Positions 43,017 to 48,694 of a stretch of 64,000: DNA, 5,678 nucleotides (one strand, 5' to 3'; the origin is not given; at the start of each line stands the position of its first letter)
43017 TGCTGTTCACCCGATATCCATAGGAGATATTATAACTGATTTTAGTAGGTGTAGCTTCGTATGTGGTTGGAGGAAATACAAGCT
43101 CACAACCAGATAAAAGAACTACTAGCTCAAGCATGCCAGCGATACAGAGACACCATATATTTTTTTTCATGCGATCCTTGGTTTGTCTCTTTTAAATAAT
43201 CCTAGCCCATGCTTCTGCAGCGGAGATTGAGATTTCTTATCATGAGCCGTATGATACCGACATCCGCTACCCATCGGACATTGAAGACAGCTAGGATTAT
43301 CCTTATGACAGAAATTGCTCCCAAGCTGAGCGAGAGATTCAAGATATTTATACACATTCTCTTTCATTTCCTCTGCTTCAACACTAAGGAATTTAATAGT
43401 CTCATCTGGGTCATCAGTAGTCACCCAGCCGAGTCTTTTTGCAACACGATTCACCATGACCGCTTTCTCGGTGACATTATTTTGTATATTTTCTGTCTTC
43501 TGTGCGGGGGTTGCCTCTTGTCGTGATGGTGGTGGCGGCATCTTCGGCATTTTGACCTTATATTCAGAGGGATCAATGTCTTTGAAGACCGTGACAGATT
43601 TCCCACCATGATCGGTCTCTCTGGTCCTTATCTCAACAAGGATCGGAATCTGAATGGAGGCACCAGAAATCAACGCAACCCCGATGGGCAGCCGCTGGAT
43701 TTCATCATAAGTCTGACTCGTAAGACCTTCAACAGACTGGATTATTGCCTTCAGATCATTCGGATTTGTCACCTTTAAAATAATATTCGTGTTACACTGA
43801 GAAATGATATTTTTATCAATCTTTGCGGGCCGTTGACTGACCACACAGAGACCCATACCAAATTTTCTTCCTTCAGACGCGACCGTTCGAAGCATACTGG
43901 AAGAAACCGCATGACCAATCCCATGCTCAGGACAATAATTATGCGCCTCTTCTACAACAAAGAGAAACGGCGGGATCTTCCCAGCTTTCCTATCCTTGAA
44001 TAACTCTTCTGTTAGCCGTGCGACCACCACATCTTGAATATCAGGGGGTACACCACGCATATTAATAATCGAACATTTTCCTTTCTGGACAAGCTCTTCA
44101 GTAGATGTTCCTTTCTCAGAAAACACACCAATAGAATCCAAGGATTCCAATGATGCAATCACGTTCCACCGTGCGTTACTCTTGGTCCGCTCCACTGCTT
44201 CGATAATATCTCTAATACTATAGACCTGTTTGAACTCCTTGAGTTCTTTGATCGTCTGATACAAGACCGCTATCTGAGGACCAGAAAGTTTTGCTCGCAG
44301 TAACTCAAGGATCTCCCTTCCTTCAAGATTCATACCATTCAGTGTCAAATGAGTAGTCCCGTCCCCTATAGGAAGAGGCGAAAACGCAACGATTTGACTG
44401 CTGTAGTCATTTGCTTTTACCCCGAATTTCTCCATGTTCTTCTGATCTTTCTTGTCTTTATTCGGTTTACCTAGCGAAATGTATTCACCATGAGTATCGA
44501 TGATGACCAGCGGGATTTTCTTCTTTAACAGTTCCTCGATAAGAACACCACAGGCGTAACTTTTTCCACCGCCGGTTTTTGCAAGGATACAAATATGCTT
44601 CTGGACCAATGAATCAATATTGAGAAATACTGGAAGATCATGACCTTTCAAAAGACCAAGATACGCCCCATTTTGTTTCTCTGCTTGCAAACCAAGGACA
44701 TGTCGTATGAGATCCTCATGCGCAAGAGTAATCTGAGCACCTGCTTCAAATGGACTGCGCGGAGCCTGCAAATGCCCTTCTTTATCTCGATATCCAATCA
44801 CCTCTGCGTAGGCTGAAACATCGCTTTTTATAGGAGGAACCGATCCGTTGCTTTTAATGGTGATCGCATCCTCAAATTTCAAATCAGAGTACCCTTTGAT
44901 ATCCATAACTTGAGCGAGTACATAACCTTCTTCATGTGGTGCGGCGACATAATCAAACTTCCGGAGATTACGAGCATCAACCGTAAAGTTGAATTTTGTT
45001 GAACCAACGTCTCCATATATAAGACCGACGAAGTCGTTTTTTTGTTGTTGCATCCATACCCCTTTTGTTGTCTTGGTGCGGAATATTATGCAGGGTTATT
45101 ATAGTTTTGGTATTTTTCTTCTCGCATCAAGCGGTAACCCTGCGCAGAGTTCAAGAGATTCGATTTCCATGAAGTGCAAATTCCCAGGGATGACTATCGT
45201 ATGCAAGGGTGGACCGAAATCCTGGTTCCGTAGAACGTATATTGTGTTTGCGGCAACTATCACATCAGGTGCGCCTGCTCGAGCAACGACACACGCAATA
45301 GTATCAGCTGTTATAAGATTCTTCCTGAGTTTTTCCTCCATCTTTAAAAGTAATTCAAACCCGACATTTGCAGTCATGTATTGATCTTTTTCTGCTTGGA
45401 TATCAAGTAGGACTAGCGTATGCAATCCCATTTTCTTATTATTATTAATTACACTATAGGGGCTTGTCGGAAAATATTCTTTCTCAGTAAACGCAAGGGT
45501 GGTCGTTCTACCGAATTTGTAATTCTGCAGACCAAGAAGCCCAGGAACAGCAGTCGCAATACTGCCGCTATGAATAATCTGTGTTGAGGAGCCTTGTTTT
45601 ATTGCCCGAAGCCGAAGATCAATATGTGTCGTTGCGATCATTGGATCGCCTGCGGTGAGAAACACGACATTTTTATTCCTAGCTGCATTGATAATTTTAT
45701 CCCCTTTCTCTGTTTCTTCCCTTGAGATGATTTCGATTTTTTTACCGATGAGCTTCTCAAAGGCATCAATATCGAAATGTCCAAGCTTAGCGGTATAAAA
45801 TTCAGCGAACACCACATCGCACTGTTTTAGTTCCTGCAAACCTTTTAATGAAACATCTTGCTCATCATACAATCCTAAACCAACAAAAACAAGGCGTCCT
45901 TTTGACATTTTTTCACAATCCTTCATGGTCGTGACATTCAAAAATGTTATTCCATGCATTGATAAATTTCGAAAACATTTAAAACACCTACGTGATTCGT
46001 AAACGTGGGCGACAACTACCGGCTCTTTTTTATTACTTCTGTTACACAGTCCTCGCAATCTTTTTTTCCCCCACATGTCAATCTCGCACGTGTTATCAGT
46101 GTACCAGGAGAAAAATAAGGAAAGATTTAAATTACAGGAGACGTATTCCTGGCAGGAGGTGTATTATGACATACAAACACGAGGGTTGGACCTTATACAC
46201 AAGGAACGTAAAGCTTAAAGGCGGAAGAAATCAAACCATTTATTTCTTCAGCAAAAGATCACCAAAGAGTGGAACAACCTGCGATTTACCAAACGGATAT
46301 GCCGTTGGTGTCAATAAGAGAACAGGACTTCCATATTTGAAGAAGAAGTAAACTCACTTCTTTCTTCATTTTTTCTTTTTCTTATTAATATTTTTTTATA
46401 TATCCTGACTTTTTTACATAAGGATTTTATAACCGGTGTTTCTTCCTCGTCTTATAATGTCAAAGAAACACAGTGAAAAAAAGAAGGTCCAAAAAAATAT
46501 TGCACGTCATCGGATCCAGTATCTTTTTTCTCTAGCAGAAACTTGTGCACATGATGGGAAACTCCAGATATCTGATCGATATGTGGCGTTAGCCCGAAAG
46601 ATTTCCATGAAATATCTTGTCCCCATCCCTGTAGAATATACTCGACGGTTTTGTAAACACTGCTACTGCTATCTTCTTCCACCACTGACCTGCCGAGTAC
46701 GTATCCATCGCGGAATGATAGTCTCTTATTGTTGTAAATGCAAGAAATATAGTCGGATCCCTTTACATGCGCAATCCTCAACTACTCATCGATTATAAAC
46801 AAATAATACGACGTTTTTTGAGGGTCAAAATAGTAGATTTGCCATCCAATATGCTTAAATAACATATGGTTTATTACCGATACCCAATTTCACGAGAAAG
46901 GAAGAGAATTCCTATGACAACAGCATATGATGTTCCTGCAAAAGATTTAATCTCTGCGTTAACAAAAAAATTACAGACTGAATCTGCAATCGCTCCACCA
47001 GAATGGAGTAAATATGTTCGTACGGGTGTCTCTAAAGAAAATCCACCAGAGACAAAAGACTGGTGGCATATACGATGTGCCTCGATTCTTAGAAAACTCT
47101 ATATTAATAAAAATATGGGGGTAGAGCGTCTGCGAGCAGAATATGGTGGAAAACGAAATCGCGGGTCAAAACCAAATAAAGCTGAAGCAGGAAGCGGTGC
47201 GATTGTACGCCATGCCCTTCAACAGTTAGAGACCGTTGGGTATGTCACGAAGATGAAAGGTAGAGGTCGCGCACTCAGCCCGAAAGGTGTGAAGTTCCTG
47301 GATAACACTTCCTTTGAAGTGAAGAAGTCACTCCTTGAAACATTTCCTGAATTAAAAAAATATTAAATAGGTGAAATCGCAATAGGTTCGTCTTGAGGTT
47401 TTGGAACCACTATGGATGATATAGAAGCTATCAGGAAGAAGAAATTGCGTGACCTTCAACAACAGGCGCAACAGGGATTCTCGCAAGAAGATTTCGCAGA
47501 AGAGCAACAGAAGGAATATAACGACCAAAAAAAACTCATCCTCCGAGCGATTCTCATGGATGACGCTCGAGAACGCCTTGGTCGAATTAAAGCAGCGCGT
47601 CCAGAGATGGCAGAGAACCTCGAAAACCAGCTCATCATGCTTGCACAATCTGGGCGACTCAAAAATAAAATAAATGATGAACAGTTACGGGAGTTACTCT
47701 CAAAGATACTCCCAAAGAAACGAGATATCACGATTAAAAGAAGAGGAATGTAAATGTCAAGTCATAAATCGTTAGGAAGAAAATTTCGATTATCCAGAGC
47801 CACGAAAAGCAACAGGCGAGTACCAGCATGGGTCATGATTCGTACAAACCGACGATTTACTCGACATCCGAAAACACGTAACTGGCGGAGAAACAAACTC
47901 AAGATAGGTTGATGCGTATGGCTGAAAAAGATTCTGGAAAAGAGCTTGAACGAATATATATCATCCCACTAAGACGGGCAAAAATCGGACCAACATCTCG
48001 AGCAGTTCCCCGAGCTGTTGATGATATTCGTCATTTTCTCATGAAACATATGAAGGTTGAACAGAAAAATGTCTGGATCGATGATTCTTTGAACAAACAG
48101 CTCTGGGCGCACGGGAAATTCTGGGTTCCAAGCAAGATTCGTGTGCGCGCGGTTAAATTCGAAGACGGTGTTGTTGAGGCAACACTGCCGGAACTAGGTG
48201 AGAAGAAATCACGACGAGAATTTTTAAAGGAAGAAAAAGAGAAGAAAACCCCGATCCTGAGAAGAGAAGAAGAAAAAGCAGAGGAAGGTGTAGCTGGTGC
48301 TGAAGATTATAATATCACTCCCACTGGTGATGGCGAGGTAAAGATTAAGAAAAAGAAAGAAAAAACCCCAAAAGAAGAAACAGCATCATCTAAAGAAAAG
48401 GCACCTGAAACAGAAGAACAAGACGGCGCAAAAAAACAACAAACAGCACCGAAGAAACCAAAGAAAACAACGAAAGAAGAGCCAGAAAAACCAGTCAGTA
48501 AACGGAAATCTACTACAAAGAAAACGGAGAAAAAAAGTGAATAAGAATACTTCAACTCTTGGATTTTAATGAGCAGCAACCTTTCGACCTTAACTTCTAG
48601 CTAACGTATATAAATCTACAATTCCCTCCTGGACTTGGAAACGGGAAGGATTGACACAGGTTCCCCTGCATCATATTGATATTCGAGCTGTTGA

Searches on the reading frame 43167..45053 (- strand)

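Call 40: search_protein_families(library=pfam, proteins=[window:43167-45053:-], max_evalue=0.00001)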
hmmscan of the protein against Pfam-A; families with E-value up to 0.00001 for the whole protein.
window:43167-45053:- (628 aa): 1 family
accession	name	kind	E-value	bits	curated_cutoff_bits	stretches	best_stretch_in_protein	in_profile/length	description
PF01935.23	DUF87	-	2.4e-36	126.3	23.2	1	132-350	3-219/220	Helicase HerA, central domain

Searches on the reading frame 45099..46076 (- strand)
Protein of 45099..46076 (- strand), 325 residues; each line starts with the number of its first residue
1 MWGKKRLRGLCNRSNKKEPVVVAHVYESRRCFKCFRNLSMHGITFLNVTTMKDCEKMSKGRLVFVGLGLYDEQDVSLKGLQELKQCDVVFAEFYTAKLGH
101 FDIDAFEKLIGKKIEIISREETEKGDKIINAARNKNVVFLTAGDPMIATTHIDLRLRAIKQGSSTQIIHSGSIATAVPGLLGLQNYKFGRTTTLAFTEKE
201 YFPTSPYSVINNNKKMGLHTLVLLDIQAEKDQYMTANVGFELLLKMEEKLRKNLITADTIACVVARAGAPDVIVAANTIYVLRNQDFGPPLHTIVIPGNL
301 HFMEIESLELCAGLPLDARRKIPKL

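Call 40: search_protein_families(library=pfam, proteins=[window:45099-46076:-], max_evalue=0.00001)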
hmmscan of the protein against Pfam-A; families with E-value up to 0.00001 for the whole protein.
window:45099-46076:- (325 aa): 1 family
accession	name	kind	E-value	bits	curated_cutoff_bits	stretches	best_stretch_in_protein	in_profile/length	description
PF00590.25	TP_methylase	-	3.6e-18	66.7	27.8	1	61-279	1-208/212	Tetrapyrrole (Corrin/Porphyrin) Methylases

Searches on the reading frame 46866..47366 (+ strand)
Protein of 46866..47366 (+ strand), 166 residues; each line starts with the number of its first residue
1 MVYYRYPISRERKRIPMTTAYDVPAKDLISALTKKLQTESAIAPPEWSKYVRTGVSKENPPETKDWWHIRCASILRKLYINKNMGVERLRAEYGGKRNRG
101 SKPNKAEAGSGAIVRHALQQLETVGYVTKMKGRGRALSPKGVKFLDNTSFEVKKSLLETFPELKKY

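Call 60: search_protein_families(library=pfam, proteins=[window:46866-47366:+], max_evalue=0.0001)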
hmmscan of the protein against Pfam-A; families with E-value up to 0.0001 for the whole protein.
window:46866-47366:+ (166 aa): 1 family
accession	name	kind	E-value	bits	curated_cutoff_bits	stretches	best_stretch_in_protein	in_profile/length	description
PF01090.25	Ribosomal_S19e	-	2.8e-52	176.5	29.4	1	19-154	1-136/137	Ribosomal protein S19e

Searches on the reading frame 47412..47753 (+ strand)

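Call 60: search_protein_families(library=pfam, proteins=[window:47412-47753:+], max_evalue=0.0001)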
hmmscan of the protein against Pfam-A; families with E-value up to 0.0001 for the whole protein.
window:47412-47753:+ (113 aa): 1 family
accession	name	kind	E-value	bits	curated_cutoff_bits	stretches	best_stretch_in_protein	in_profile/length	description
PF01984.25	dsDNA_bind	-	8e-28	97.2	26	1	7-110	1-105/106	Double-stranded DNA-binding domain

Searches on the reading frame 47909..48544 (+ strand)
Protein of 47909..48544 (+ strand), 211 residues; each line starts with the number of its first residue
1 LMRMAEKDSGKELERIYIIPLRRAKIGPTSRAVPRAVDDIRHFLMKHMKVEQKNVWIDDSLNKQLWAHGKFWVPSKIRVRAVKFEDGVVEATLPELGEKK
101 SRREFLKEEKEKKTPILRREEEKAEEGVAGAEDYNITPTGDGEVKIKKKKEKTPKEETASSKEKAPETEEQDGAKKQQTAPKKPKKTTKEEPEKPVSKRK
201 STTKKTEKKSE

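Call 60: search_protein_families(library=pfam, proteins=[window:47909-48544:+], max_evalue=0.0001)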
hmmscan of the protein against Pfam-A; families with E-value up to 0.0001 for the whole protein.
window:47909-48544:+ (211 aa): 1 family
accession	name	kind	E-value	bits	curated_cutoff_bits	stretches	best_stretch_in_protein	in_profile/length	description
PF01198.24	Ribosomal_L31e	-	1.2e-11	45.1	25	1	15-81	5-70/82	Ribosomal protein L31e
